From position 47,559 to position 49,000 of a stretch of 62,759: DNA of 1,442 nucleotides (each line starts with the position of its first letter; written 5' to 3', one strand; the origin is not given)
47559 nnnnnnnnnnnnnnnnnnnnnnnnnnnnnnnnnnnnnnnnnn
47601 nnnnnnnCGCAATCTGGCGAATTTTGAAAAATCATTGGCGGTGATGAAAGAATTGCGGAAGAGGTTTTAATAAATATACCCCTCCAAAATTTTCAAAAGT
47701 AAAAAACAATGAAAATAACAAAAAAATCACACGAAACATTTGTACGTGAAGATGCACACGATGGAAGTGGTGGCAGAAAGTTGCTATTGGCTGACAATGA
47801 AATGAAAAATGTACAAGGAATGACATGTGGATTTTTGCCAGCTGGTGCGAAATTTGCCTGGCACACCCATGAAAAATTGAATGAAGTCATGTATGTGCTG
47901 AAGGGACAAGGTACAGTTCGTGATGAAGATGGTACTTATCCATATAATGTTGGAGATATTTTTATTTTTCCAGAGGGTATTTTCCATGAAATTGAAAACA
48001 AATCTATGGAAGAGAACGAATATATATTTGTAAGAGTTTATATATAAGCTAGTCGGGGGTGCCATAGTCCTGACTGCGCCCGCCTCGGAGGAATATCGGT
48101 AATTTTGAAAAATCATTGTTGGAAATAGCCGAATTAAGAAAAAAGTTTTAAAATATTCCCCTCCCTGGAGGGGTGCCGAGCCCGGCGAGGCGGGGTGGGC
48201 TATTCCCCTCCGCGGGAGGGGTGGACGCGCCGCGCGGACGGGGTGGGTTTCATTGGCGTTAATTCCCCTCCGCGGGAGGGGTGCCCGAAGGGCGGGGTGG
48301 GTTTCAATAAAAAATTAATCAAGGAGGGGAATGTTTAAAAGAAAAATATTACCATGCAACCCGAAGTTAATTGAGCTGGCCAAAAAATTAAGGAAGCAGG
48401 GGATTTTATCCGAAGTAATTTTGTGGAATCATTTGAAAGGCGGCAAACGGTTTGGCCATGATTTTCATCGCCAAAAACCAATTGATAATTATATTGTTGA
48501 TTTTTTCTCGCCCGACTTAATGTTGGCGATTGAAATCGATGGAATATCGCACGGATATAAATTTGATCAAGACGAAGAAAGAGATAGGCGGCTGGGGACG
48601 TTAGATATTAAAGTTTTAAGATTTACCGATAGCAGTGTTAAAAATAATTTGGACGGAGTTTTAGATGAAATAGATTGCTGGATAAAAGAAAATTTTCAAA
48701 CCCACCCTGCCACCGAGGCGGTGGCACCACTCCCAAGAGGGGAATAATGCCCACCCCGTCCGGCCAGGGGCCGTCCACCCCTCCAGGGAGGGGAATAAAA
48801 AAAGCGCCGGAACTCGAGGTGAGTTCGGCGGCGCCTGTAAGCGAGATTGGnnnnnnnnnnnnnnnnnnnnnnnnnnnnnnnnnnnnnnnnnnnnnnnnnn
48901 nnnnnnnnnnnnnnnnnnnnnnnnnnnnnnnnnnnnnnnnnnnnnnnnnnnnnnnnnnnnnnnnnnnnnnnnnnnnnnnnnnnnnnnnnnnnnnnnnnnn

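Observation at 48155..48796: DUF559 nuclease gene boxed in by inverted PE-A arrays: candidate non-HUH, REP/RAYT-like repeat-plus-nuclease system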

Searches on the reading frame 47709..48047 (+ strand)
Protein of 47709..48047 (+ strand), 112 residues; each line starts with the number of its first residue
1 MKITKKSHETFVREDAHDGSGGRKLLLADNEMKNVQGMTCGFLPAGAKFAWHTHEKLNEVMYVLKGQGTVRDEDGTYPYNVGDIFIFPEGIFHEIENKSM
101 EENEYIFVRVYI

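Call 8: search_protein_families(library=pfam, proteins=[window:47709-48047:+], max_evalue=0.01)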
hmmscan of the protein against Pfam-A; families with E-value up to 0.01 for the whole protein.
window:47709-48047:+ (112 aa): 9 families
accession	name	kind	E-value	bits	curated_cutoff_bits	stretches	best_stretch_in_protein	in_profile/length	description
PF07883.17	Cupin_2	-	2.1e-14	53.4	27.2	1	43-108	5-69/70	Cupin domain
PF02311.25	AraC_binding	-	2e-08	34.5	21.1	1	47-105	14-71/135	AraC-like ligand binding domain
PF00190.28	Cupin_1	-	6.4e-07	29.5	22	1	43-103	40-107/151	Cupin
PF12973.13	Cupin_7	-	9.2e-06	25.9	27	1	43-109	40-100/105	ChrR Cupin-like domain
PF05899.18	Cupin_3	-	5.4e-05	23.2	23.5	1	48-91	18-60/74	EutQ-like cupin domain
PF02678.22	Pirin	-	0.00019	21.8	26.1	1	43-100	39-97/108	Pirin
PF11699.14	CENP-C_C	-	0.0039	17.9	29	1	43-108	19-84/85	Mif2/CENP-C like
PF03079.20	ARD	-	0.0039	17.8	27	1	52-96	88-136/157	ARD/ARD' family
PF02041.22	Auxin_BP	-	0.0047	17.1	21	1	32-94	41-103/167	Auxin binding protein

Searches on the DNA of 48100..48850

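Call 24: search_rna_families(source=window, start=48100, end=48850, threshold=evalue, max_evalue=10, show_alignments=3)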
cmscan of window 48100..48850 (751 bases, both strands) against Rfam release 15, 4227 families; matches with E-value up to 10: 4.
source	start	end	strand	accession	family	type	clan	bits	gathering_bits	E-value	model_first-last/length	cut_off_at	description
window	48778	48809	+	RF01100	PK-BYV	Cis-reg;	-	15.5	50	2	1-40/40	no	3'-terminal pseudoknot in BYV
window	48265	48327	+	RF03113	Poribacteria-1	Gene; sRNA;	-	15.5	74.2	5.8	1-107/107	no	Poribacteria-1 RNA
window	48798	48850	-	RF02232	sX13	Gene; sRNA;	-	13.4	50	7.1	61-115/115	5'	Xanthomonadaceae sRNA sX13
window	48707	48837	+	RF02357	RNaseP-T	Gene; ribozyme;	CL00002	12.5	60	3.5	1-208/208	no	RNaseP truncated form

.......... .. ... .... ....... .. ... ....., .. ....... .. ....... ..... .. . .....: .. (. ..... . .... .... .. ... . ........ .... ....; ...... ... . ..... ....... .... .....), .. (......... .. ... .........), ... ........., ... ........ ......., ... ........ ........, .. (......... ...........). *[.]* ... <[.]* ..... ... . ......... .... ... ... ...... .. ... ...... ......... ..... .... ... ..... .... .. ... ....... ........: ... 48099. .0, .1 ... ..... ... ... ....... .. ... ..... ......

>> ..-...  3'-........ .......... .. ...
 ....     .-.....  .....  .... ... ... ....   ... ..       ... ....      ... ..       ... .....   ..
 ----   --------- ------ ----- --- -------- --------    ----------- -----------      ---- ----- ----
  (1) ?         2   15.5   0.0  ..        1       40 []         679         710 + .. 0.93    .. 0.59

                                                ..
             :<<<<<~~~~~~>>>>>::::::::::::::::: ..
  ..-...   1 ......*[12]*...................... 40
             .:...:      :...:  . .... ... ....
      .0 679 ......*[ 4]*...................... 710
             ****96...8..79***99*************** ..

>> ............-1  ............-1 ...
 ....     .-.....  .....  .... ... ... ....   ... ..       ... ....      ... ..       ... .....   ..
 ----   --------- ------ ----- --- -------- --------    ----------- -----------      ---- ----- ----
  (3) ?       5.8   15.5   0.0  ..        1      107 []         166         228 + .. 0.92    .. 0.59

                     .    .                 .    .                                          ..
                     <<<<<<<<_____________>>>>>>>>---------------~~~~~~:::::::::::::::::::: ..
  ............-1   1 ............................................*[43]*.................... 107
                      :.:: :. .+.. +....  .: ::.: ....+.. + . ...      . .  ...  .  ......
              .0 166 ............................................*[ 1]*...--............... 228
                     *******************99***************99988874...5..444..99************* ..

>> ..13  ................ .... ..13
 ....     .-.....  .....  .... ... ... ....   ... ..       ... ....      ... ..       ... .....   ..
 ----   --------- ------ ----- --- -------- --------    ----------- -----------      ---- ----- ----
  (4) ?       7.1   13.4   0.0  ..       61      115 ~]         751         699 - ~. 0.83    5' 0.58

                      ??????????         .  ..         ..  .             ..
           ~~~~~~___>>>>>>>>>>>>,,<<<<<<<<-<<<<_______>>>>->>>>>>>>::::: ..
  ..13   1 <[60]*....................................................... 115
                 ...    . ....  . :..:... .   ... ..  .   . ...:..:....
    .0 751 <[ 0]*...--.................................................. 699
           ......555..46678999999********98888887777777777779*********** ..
